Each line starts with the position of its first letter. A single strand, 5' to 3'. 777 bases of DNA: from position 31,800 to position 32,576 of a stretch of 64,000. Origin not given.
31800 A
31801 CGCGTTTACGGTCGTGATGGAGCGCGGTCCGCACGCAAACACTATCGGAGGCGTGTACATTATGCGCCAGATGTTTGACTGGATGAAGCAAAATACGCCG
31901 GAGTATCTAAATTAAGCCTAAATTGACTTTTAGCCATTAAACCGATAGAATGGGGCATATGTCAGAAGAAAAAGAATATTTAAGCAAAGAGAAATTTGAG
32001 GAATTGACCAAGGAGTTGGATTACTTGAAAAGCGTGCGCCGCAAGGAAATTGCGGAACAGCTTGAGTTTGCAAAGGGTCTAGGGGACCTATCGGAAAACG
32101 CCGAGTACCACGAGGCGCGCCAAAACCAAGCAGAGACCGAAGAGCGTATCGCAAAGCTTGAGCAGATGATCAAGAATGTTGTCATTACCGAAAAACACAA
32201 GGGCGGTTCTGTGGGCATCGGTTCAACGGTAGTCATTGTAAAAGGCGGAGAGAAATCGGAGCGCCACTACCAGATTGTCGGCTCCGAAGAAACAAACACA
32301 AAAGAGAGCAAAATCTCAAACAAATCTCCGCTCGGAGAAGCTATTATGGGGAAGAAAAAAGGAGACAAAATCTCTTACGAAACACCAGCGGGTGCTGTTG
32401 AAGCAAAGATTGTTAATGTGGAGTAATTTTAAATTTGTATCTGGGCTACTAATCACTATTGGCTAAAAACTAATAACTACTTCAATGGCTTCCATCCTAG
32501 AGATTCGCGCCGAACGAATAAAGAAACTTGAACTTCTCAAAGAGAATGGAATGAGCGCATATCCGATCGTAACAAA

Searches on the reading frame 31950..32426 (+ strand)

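Call 61: search_protein_families(library=pfam, proteins=[window:31950-32426:+], max_evalue=0.0001)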
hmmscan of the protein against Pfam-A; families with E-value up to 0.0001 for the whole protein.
window:31950-32426:+ (158 aa): 2 families
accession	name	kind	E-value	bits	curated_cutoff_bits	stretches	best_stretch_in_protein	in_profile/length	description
PF03449.20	GreA_GreB_N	-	4.5e-24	84.9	24.5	1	10-79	2-71/71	Transcription elongation factor, N-terminal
PF01272.25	GreA_GreB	-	1.3e-23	83.2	26.9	1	86-158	4-76/77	Transcription elongation factor, GreA/GreB, C-term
